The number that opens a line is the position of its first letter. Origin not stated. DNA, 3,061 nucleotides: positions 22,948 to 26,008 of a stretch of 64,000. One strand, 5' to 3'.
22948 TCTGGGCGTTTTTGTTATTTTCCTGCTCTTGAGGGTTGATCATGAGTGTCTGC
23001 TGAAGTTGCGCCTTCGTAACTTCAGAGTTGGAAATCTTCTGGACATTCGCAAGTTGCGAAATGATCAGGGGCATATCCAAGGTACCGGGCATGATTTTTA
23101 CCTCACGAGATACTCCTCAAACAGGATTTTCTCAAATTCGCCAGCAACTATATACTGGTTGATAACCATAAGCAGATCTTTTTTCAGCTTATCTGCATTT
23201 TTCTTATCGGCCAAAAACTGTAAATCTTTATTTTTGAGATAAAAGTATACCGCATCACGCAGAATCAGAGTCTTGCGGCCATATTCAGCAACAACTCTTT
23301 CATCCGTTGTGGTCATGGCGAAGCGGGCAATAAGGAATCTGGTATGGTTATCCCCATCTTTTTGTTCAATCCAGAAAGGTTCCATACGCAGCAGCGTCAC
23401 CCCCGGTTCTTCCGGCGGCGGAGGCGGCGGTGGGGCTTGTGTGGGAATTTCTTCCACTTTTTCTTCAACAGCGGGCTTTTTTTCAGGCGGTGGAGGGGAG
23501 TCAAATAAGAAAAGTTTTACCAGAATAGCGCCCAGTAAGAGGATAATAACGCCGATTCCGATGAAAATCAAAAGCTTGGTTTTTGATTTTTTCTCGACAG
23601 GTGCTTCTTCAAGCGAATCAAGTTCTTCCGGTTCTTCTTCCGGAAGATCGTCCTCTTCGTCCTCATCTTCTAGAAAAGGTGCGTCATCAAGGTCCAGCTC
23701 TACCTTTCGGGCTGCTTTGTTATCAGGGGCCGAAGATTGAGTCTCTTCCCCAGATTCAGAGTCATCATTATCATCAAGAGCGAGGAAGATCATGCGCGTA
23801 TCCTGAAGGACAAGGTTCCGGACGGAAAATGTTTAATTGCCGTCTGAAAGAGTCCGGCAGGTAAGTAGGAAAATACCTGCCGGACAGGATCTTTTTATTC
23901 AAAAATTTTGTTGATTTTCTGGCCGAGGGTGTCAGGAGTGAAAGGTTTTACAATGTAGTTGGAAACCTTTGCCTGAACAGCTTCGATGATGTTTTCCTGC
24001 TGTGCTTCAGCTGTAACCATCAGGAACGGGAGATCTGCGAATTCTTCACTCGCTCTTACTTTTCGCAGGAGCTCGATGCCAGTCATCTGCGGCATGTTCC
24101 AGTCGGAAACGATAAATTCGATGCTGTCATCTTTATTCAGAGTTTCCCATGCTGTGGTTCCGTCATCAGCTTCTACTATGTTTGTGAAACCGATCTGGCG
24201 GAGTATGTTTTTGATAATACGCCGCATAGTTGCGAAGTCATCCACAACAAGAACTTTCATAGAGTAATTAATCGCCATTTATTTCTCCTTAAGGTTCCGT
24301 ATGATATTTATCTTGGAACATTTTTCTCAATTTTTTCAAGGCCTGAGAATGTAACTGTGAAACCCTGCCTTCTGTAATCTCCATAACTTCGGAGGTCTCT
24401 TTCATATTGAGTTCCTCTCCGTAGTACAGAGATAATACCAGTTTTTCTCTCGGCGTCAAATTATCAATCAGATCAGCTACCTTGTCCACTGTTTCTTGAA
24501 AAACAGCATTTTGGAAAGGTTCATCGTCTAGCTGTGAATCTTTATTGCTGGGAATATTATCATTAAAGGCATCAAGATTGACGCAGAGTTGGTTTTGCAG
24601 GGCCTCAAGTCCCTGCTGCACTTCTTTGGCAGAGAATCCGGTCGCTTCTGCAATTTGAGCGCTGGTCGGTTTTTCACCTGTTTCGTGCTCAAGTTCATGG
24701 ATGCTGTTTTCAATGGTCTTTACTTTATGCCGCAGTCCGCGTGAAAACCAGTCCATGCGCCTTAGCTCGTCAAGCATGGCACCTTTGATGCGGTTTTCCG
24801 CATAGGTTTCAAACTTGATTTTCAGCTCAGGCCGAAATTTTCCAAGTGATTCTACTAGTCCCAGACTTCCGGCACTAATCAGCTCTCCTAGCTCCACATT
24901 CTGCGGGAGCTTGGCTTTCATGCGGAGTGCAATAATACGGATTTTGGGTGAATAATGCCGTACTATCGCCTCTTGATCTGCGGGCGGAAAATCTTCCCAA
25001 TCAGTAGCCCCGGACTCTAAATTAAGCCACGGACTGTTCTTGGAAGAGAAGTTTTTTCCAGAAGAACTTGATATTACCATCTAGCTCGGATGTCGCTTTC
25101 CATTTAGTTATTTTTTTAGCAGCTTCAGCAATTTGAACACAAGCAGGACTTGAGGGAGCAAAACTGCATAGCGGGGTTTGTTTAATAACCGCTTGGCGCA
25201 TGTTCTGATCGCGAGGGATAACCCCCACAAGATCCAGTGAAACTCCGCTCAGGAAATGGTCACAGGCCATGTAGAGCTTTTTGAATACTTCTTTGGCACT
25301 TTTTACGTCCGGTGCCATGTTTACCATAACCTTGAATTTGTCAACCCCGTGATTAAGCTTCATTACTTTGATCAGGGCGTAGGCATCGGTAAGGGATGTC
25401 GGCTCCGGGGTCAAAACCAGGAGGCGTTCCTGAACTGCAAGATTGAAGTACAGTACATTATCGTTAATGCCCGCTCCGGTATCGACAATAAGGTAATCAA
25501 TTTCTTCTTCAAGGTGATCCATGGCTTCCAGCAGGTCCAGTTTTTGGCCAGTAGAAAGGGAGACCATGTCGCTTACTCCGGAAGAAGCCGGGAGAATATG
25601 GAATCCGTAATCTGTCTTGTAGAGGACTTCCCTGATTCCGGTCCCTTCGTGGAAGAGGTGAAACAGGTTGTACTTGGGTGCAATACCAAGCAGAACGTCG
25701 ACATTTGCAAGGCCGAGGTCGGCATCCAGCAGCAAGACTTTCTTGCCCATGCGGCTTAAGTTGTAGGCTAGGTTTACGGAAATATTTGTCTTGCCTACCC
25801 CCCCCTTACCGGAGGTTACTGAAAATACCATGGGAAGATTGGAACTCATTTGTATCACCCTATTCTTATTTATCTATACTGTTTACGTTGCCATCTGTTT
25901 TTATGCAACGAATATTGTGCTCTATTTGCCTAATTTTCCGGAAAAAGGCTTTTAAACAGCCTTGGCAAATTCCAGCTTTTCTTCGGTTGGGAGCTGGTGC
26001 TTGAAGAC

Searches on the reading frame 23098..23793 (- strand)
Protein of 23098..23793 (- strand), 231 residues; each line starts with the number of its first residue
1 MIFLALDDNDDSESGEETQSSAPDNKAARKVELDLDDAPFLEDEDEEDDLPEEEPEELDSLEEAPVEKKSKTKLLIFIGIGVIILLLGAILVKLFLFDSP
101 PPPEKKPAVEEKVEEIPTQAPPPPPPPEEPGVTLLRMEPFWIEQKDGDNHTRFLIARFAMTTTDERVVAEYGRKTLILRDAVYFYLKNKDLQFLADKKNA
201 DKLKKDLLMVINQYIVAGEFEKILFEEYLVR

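Call 66: search_protein_families(library=pfam, proteins=[window:23098-23793:-], max_evalue=0.00001)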
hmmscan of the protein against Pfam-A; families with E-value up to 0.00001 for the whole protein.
window:23098-23793:- (231 aa): 1 family
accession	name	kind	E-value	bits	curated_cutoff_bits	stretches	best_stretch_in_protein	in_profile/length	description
PF03748.19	FliL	-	5.4e-11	43.4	24.6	1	137-230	4-102/103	Flagellar basal body-associated protein FliL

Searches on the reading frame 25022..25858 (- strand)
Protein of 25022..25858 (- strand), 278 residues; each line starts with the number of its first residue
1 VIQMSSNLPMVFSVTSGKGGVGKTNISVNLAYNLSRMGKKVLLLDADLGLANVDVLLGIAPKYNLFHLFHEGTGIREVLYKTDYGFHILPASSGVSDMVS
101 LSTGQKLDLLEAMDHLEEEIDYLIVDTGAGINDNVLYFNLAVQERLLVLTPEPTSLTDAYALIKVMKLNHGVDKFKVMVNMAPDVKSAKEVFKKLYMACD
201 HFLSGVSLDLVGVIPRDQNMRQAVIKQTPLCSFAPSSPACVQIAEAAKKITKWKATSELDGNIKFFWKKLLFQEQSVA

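Call 66: search_protein_families(library=pfam, proteins=[window:25022-25858:-], max_evalue=0.00001)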
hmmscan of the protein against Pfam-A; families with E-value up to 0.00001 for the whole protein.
window:25022-25858:- (278 aa): 6 families
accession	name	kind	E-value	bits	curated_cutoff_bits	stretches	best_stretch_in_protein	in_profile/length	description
PF10609.15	ParA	-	2.2e-20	73.6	27.1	1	11-250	5-245/246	NUBPL iron-transfer P-loop NTPase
PF13614.12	AAA_31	-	3.9e-16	59.9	27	1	11-167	3-165/177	AAA domain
PF01656.29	CbiA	-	1.7e-15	57.5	25.4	1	13-222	2-117/125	CobQ/CobB/MinD/ParA nucleotide binding domain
PF00142.24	Fer4_NifH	-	3.9e-11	43.4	25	1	17-253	7-247/271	4Fe-4S iron sulfur cluster binding proteins, NifH/frxC family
PF06564.18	CBP_BcsQ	-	8.9e-09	35.6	21.3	1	15-247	7-230/234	Cellulose biosynthesis protein BcsQ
PF02374.21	ArsA_ATPase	-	3.6e-08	33.4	24.3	1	14-47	5-38/305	Anion-transporting ATPase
